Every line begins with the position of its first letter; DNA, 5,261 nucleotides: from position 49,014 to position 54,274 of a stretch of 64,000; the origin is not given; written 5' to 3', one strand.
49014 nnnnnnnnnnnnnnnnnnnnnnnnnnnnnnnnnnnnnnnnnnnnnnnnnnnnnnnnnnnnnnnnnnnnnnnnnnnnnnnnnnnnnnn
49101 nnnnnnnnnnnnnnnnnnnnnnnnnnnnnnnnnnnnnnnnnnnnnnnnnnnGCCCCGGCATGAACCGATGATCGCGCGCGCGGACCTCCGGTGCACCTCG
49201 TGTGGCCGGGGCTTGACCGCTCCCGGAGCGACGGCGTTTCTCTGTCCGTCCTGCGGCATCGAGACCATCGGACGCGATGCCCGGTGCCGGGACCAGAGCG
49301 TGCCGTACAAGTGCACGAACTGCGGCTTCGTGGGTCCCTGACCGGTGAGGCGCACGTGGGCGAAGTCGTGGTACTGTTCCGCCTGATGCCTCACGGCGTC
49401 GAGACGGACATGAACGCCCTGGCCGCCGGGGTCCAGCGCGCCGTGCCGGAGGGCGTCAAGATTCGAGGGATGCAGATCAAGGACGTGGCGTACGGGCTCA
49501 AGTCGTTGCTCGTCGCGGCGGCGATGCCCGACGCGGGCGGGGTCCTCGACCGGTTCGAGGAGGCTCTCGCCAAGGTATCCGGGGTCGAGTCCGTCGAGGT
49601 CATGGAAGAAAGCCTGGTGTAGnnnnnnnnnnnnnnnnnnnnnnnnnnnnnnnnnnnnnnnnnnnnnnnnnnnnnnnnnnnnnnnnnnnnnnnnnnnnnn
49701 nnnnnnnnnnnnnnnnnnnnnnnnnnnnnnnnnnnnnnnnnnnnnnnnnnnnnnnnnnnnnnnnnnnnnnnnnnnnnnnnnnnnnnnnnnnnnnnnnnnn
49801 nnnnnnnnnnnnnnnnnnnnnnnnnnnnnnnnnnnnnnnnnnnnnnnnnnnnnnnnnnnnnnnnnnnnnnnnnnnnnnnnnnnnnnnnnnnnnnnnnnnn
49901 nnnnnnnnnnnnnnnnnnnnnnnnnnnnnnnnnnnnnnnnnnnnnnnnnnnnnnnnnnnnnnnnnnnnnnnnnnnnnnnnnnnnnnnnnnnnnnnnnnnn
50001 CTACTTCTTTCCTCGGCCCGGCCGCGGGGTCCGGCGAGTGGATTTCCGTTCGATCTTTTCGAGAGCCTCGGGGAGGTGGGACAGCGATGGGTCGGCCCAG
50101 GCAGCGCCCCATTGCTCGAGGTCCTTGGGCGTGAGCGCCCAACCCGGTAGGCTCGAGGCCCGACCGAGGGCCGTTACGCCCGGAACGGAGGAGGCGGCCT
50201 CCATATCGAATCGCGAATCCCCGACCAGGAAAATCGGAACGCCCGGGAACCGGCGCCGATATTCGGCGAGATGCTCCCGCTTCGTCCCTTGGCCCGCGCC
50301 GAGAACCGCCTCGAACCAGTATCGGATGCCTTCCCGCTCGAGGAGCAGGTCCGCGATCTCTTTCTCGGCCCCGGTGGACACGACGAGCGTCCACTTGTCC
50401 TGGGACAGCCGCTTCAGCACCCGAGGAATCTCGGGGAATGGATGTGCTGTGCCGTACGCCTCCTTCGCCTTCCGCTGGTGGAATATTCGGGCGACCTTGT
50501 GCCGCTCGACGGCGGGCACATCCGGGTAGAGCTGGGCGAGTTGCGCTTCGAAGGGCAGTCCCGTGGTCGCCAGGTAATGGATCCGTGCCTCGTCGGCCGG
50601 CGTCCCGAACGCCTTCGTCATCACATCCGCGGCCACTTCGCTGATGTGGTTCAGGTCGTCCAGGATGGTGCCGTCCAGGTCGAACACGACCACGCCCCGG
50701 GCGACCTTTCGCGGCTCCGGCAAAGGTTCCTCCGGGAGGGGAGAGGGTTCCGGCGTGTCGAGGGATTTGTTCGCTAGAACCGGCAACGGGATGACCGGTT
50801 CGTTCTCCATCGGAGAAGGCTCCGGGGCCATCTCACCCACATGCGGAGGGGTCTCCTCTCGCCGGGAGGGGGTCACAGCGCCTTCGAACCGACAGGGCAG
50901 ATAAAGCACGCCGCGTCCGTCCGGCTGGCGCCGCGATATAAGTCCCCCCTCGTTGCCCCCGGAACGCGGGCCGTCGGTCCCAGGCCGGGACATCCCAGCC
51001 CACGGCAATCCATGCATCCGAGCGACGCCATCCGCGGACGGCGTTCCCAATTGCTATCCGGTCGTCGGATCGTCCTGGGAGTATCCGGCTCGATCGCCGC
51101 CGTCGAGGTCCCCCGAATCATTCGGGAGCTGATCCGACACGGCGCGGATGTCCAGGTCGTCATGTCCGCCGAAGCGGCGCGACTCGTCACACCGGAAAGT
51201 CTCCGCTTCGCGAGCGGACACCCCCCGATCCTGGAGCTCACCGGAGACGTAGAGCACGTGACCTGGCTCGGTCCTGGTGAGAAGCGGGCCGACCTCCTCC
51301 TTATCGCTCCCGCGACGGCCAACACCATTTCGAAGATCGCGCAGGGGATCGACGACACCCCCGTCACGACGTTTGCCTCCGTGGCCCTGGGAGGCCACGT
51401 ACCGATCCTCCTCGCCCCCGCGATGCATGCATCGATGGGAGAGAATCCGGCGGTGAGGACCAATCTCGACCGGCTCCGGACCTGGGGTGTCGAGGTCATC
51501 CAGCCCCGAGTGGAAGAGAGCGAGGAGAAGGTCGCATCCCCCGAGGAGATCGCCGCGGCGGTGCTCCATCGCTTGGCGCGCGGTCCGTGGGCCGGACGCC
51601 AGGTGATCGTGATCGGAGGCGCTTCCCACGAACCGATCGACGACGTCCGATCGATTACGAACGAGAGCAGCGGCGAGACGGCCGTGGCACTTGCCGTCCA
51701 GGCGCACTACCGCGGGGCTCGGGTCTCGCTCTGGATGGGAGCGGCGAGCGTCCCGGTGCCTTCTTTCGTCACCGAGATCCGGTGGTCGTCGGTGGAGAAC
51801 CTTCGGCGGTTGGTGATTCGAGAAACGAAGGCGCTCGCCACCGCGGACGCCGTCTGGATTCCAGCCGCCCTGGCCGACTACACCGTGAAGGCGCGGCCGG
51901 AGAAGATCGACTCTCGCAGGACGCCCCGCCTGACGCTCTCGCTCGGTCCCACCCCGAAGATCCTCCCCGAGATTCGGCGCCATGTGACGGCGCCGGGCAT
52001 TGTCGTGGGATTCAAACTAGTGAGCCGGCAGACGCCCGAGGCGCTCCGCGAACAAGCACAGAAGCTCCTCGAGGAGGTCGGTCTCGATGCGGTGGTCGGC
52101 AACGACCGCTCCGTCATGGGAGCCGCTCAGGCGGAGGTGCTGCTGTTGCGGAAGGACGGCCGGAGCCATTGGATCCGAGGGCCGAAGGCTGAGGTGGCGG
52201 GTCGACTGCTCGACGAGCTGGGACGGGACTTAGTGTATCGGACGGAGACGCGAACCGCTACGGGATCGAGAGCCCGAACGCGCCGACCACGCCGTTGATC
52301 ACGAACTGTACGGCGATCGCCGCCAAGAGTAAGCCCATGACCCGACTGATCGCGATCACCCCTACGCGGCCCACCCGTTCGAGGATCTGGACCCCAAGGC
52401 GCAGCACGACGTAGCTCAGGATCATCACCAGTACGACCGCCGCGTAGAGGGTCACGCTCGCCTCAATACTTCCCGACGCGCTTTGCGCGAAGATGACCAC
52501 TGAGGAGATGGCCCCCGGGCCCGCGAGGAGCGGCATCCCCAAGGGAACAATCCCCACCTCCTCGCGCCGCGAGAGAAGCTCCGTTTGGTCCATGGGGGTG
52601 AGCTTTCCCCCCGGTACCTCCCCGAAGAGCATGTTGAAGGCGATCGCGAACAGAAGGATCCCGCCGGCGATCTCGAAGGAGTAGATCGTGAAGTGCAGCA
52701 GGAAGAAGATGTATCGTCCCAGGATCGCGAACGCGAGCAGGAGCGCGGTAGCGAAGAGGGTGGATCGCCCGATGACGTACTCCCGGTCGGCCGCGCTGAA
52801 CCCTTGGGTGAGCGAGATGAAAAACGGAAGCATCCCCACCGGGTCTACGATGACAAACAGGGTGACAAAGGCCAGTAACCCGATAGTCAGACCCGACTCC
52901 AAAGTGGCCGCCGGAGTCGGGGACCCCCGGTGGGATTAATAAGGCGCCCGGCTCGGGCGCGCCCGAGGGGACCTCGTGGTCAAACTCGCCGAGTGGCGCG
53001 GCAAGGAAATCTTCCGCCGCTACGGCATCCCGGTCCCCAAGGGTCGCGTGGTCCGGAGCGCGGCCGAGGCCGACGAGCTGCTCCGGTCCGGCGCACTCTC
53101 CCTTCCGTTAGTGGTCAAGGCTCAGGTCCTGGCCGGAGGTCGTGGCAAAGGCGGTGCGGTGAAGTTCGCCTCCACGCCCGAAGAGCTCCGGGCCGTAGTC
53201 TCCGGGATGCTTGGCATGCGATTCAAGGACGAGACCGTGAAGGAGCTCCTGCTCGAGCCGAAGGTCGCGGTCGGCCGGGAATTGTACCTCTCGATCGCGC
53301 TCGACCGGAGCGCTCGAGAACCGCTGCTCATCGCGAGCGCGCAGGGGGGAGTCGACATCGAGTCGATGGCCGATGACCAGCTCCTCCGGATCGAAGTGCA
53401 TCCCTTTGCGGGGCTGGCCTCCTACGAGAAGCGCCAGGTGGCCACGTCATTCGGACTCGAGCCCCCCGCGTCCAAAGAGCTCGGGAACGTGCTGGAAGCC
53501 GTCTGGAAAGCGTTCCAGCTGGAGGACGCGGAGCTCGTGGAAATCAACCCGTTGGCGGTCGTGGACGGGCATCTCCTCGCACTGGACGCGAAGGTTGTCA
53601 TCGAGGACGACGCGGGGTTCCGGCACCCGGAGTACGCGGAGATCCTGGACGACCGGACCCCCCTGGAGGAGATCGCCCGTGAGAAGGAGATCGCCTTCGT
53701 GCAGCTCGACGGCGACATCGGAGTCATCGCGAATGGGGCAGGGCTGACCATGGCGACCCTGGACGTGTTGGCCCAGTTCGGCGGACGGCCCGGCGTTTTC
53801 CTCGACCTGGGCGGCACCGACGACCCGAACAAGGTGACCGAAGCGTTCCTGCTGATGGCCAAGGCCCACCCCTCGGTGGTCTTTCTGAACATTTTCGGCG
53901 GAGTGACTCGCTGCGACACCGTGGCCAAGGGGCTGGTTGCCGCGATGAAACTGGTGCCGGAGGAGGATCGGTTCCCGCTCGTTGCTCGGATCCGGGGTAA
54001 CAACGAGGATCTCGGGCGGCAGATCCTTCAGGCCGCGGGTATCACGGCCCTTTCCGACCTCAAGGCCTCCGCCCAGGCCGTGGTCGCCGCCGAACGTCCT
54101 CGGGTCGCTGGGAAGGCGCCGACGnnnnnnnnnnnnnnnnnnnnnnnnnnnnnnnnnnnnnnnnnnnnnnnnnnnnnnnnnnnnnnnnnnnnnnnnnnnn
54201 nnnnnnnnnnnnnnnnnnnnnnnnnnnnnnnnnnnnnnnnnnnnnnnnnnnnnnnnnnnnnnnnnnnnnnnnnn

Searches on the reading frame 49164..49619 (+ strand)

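Call 86: search_protein_families(library=pfam, proteins=[window:49164-49619:+], max_evalue=0.00001)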
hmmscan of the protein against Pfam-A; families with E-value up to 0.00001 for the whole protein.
window:49164-49619:+ (152 aa): 1 family
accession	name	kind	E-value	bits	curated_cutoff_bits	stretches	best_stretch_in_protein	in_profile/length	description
PF00736.24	EF1_GNE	-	1.2e-16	61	20.8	1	70-148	2-84/88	EF-1 guanine nucleotide exchange domain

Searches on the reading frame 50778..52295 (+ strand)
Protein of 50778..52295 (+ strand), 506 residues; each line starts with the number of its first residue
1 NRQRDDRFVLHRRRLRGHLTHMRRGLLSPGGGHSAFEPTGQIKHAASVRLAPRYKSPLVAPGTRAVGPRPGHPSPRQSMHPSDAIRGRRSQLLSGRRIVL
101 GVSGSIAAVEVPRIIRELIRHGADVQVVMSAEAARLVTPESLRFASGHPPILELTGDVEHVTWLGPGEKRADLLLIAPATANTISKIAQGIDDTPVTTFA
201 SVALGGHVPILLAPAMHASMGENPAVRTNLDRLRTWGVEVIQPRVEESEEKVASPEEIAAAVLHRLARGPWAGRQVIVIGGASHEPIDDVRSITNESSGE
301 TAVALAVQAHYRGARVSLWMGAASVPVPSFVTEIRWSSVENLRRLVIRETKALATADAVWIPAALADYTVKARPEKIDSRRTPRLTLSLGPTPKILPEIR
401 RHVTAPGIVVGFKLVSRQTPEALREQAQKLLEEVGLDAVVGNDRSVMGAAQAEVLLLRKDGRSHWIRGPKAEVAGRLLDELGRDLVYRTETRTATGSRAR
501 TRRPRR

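Call 86: search_protein_families(library=pfam, proteins=[window:50778-52295:+], max_evalue=0.00001)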
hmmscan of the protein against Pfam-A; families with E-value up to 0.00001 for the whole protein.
window:50778-52295:+ (506 aa): 2 families
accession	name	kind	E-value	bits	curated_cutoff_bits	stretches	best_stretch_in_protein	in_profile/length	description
PF04127.22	DFP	-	7.7e-36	124.1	22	1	271-453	1-182/186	DNA/pantothenate metabolism flavoprotein C-terminal domain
PF02441.25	Flavoprotein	-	4.1e-30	105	22.7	1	97-263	2-159/162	Flavoprotein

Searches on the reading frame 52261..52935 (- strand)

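Call 87: search_protein_families(library=pfam, proteins=[window:52261-52935:-], max_evalue=0.00001)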
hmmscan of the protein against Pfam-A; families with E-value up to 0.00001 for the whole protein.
window:52261-52935:- (225 aa): 1 family
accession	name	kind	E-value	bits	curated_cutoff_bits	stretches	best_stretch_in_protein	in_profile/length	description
PF01914.23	MarC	-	6.1e-53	179.7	23.9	1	21-220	6-203/203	MarC family integral membrane protein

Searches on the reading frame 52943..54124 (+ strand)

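Call 87: search_protein_families(library=pfam, proteins=[window:52943-54124:+], max_evalue=0.00001)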
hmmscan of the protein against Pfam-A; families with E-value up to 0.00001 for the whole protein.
window:52943-54124:+ (394 aa): 4 families
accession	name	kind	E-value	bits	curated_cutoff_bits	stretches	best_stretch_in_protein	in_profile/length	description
PF08442.15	ATP-grasp_2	-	1.7e-51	175.2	29.5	1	14-205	1-201/202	ATP-grasp domain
PF00549.24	Ligase_CoA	-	6.2e-19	68.8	24.5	1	263-379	2-124/128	CoA-ligase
PF24948.1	Citrate_synth_N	-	1.4e-14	54.4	83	1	54-227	52-227/232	ATP-citrate synthase ATP-grasp domain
PF13549.11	ATP-grasp_5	-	2.4e-09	37.4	27.6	1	14-220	9-221/221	ATP-grasp domain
